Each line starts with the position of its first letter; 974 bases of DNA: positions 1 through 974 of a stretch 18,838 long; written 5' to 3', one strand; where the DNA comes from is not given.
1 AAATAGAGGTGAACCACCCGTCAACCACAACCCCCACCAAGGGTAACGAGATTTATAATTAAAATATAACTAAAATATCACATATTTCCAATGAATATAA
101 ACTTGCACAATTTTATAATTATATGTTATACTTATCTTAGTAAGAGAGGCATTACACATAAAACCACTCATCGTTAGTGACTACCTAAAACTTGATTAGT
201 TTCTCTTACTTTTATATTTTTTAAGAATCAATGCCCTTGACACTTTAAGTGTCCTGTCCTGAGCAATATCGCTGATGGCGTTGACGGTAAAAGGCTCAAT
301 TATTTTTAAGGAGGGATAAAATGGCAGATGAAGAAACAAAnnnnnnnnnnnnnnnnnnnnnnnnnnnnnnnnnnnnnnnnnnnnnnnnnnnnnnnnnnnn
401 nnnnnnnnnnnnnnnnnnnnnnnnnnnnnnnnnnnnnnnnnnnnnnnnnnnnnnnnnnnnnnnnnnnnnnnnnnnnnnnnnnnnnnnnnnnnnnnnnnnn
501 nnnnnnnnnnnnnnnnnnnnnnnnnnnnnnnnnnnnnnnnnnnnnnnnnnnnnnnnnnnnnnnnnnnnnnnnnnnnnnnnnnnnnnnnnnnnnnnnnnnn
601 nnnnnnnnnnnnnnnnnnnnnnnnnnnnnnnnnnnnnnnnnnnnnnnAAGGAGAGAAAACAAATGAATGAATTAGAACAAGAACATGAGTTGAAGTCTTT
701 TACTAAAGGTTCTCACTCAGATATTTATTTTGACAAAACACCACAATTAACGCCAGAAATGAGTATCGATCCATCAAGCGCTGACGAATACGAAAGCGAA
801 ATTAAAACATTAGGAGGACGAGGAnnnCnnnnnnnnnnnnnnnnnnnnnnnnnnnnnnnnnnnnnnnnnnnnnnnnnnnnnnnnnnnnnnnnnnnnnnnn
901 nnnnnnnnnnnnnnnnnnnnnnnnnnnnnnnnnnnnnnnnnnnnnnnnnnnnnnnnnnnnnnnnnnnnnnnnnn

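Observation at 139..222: Candidate small structured RNA in the 320-bp non-coding left end, in the position where phi29 encodes pRNA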

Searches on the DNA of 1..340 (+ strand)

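Call 7: search_dna_similar(query=window:1-330:+, collection=phages, mode=distant, max_rows=40, max_evalue=0.01)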
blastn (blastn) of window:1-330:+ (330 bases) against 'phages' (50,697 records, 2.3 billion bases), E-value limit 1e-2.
Records with a match: 4; places in all: 6; records where one place covers at least 80% of the query: 1.
Best place of each record, by identity: >=99% 1; 80-90% 3.
By first word of the organism name: Enterococcus 4.
By host as written in the record: Enterococcus faecium strain C410 2; Enterococcus faecium E1071 1; Enterococcus sp. 1.
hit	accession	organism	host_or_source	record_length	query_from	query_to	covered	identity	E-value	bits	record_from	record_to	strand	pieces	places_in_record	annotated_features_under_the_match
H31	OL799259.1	Enterococcus phage phiSHEF14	Enterococcus faecium E1071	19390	6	330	98%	85.3%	1e-102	378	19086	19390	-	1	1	hypothetical protein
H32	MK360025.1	Enterococcus phage vB_EfaP_Zip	Enterococcus faecium strain C410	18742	18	330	27%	88.9%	3e-7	120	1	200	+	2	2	hypothetical protein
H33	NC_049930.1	Enterococcus phage vB_EfaP_Zip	Enterococcus faecium strain C410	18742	18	330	27%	88.9%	3e-7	120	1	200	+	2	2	hypothetical protein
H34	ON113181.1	Enterococcus phage vB_OCPT_Ump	Enterococcus sp.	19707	304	330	8%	100.0%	6e-4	50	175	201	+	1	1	hypothetical protein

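Call 10: get_annotated_region(hit=H31, flank=1500)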
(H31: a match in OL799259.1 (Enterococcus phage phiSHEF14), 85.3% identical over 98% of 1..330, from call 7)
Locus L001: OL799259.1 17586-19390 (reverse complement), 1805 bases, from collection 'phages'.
description: Enterococcus phage phiSHEF14, complete genome.
organism: Enterococcus phage phiSHEF14 (NCBI taxid 2918649)
taxonomy: Viruses; Duplodnaviria; Heunggongvirae; Uroviricota; Caudoviricetes; Rountreeviridae; Sarlesvirinae; Minhovirus
host: Enterococcus faecium E1071; source: wastewater; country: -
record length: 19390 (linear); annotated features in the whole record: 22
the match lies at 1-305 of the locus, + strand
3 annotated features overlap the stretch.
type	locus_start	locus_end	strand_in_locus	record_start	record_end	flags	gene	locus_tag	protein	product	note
CDS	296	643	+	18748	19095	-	-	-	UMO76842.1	hypothetical protein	label: hypothetical protein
CDS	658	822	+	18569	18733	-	-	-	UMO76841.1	hypothetical protein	label: hypothetical protein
CDS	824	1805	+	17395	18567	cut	-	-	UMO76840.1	major capsid protein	label: Phage capsid and scaffold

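Call 11: get_annotated_region(hit=H32, flank=1500)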
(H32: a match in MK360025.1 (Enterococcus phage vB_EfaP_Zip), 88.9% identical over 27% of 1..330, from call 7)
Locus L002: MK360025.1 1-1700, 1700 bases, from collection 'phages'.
description: Enterococcus phage vB_EfaP_Zip, complete genome.
organism: Enterococcus phage vB_EfaP_Zip (NCBI taxid 2501743)
taxonomy: Viruses; Duplodnaviria; Heunggongvirae; Uroviricota; Caudoviricetes; Rountreeviridae; Sarlesvirinae; Minhovirus; Minhovirus zip
host: Enterococcus faecium strain C410; source: raw sewage from wastewater treatment plant; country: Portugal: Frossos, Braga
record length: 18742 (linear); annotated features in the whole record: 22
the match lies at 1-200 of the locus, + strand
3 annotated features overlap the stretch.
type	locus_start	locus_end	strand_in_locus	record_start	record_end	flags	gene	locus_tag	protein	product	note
CDS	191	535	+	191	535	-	-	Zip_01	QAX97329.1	hypothetical protein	-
CDS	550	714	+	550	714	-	-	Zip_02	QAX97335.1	hypothetical protein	-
CDS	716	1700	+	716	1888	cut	-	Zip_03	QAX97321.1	major capsid protein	-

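Call 12: get_annotated_region(hit=H34, flank=1500)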
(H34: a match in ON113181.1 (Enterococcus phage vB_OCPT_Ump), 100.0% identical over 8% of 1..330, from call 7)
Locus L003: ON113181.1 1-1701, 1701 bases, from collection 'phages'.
description: Enterococcus phage vB_OCPT_Ump, complete genome.
organism: Enterococcus phage vB_OCPT_Ump (NCBI taxid 2922334)
taxonomy: Viruses; Duplodnaviria; Heunggongvirae; Uroviricota; Caudoviricetes; Rountreeviridae; Sarlesvirinae; Minhovirus
host: Enterococcus sp.; source: sewage; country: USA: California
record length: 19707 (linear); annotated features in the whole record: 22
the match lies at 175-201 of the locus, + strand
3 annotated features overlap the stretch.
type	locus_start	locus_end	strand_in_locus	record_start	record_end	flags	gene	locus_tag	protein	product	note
CDS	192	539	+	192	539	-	-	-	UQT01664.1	hypothetical protein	-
CDS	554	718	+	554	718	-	-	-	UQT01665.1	hypothetical protein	-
CDS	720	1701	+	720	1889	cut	-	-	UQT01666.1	capsid and scaffold protein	-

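Call 20: search_dna_similar(query=L002:1-200:+, collection=phages, mode=distant, max_rows=40, max_evalue=0.01)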
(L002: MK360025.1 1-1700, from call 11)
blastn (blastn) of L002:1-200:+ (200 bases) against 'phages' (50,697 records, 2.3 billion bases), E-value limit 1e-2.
Records with a match: 4; places in all: 6; records where one place covers at least 80% of the query: 3.
Best place of each record, by identity: >=99% 2; 90-95% 2.
By first word of the organism name: Enterococcus 4.
By host as written in the record: Enterococcus faecium strain C410 2; Enterococcus sp. 1; Enterococcus faecium E1071 1.
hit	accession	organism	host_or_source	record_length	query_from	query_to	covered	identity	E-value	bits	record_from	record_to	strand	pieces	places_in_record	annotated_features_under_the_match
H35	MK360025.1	Enterococcus phage vB_EfaP_Zip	Enterococcus faecium strain C410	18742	1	200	100%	100.0%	4e-98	361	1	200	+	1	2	hypothetical protein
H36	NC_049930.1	Enterococcus phage vB_EfaP_Zip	Enterococcus faecium strain C410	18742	1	200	100%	100.0%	4e-98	361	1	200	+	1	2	hypothetical protein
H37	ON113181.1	Enterococcus phage vB_OCPT_Ump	Enterococcus sp.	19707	1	200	100%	90.0%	6e-71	271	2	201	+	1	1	hypothetical protein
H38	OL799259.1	Enterococcus phage phiSHEF14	Enterococcus faecium E1071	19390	1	200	51%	93.1%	9e-18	155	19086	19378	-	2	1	hypothetical protein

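Call 26: search_rna_families(source=window, start=1, end=340, threshold=evalue, max_evalue=10, show_alignments=3)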
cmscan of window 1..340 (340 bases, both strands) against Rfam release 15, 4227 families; matches with E-value up to 10: 2.
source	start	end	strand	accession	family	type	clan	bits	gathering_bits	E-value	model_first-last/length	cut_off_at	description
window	238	323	+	RF02980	freshwater-2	Cis-reg;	-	14.3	49.9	9.7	1-84/84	no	freshwater-2 RNA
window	324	340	+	RF01126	sR41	Gene; snRNA; snoRNA; CD-box;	-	9.2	54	9.7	1-17/53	3'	Small nucleolar RNA sR41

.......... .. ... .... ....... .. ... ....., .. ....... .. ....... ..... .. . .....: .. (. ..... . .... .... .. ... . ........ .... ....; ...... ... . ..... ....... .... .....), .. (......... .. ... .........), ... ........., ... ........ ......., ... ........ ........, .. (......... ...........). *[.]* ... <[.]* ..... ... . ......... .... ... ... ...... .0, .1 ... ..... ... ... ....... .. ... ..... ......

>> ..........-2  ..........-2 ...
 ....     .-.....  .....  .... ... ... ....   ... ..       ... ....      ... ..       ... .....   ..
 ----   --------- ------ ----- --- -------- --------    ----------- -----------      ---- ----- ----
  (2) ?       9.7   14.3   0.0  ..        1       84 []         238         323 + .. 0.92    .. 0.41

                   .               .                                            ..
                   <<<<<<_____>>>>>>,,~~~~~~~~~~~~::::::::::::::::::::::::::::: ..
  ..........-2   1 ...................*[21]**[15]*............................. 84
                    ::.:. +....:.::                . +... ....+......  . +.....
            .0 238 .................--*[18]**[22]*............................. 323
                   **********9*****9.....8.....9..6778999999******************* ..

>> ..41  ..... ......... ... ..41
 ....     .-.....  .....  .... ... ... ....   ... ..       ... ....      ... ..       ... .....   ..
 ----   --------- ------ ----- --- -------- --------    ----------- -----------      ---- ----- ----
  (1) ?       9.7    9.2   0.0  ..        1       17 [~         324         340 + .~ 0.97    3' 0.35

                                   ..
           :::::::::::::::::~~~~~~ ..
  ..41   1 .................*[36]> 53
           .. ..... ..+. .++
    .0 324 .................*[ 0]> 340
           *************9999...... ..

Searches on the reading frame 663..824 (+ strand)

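Call 29: search_protein_families(library=phrogs, proteins=[window:663-824:+], max_evalue=0.001)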
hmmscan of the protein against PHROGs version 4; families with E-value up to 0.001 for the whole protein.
window:663-824:+ (54 aa): 1 family
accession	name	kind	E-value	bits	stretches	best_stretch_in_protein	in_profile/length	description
phrog_24433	-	unknown function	8.1e-34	116.6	1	1-54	3-56/56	-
